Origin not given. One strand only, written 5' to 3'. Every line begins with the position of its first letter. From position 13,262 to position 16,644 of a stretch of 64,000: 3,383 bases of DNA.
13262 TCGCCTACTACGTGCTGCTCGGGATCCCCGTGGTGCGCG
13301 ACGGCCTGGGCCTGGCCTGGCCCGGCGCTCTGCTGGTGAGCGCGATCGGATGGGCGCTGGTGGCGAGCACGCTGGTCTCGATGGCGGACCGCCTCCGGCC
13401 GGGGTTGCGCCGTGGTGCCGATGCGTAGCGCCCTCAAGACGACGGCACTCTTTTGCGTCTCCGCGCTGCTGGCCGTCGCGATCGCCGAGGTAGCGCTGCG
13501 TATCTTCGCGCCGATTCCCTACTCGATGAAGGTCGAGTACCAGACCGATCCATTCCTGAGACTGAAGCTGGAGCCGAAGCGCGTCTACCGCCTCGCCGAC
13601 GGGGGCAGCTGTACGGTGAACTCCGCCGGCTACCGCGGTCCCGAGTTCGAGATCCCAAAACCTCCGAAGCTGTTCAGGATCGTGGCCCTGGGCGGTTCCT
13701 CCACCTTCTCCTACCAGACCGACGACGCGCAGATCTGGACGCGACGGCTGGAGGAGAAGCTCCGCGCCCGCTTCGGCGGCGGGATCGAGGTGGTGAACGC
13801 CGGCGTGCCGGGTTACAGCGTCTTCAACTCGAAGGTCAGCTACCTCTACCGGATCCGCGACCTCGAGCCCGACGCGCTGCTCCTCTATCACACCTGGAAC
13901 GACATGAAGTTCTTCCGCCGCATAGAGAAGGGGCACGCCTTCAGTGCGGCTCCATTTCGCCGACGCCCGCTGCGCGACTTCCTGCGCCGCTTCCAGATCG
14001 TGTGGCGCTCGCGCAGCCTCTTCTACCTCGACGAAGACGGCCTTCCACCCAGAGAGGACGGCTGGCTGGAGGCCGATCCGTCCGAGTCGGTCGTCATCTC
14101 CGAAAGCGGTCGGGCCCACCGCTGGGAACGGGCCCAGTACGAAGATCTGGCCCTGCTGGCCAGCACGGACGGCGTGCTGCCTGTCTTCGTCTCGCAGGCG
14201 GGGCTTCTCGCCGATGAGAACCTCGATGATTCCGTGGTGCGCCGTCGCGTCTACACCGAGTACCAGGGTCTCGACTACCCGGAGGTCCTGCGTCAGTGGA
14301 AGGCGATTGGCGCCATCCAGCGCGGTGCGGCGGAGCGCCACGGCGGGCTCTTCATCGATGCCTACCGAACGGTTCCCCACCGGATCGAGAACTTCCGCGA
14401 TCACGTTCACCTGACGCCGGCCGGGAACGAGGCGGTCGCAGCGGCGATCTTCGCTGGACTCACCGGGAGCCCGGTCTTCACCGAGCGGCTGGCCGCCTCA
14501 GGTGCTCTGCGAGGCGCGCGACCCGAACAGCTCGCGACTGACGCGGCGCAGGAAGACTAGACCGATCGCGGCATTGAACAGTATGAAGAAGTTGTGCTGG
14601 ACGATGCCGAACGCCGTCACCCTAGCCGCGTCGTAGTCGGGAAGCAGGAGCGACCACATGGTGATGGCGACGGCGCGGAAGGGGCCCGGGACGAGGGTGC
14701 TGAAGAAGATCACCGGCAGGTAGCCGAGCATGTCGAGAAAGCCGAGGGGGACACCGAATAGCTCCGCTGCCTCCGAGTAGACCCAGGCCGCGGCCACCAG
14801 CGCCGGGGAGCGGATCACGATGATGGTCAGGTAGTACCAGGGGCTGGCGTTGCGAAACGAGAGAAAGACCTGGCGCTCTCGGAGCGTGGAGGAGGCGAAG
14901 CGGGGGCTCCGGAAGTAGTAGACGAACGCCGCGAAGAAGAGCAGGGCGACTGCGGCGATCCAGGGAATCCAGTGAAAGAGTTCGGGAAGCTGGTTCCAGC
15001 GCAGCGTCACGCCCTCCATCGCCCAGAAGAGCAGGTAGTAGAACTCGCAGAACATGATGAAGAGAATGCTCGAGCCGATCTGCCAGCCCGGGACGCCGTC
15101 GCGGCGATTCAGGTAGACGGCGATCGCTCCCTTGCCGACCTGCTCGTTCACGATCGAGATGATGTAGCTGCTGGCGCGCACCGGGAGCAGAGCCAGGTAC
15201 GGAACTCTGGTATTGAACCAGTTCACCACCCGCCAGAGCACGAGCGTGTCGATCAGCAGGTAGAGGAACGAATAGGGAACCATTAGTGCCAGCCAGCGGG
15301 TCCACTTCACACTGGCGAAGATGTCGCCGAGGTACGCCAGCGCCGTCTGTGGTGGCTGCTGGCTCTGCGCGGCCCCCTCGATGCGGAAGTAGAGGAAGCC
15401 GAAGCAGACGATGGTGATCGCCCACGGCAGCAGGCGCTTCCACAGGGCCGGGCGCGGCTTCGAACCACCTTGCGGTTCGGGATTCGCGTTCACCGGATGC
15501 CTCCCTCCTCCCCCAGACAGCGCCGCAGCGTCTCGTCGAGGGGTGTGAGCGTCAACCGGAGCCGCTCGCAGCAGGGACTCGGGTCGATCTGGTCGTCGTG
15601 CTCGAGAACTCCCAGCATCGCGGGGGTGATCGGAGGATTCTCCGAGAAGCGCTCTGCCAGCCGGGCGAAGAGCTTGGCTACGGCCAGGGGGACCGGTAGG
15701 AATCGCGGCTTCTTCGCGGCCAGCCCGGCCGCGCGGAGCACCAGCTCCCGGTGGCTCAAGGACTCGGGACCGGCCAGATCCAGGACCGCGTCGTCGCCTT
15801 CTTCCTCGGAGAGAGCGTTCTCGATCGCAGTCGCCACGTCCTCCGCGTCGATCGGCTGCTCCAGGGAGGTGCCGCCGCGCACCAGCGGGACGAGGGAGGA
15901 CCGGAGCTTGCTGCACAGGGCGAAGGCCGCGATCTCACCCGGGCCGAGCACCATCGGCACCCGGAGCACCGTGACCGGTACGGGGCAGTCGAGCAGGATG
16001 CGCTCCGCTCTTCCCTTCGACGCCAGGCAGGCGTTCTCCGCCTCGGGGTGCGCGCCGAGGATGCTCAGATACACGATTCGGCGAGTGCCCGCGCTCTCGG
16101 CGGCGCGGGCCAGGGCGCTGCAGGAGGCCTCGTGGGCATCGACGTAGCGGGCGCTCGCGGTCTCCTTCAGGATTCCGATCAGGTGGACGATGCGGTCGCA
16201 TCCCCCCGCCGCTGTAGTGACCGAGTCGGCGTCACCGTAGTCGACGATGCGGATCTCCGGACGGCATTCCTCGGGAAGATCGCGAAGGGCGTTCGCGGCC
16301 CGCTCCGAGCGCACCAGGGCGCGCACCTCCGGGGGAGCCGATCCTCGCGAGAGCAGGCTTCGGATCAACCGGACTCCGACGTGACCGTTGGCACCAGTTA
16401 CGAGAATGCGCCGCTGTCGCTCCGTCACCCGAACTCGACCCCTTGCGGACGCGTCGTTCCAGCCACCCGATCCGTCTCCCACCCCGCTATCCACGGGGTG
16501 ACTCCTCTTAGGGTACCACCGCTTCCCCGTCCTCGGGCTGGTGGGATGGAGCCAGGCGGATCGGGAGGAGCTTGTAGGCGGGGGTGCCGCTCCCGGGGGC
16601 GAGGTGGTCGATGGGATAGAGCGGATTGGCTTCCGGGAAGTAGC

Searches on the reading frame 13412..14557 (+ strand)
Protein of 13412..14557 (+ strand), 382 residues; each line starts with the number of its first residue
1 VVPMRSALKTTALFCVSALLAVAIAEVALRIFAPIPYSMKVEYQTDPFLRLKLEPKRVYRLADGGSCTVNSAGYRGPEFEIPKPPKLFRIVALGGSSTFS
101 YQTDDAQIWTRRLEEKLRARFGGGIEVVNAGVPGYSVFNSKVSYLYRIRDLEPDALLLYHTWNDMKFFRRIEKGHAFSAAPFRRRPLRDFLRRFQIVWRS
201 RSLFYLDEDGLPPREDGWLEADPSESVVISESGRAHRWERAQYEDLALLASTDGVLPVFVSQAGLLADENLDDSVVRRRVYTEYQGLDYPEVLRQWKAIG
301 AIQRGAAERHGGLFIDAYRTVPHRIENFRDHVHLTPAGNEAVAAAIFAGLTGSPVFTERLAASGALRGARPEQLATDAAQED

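Call 78: search_protein_families(library=pfam, proteins=[window:13412-14557:+], max_evalue=0.0001)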
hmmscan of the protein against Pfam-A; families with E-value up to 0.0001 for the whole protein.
window:13412-14557:+ (382 aa): 1 family
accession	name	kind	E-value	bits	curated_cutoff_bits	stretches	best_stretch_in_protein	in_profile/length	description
PF13472.12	Lipase_GDSL_2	-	8.5e-09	36.6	32.9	0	92-170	1-80/178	GDSL-like Lipase/Acylhydrolase family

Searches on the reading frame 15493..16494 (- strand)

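Call 78: search_protein_families(library=pfam, proteins=[window:15493-16494:-], max_evalue=0.0001)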
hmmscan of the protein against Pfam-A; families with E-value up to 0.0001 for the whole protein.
window:15493-16494:- (334 aa): 5 families
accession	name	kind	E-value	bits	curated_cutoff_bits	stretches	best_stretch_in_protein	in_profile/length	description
PF13460.12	NAD_binding_10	-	3.6e-16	60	27.2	1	34-183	1-147/184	NAD(P)H-binding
PF01370.27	Epimerase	-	2.5e-10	40.6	20.9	1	30-230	1-227/240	NAD dependent epimerase/dehydratase family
PF05368.20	NmrA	-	6.3e-08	33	27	1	28-160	3-127/298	NmrA-like family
PF01073.25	3Beta_HSD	-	2.4e-06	27.2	22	1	31-146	1-117/280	3-beta hydroxysteroid dehydrogenase/isomerase family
PF07993.18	NAD_binding_4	-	6.7e-05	22.6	20.1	0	32-77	1-46/258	Male sterility protein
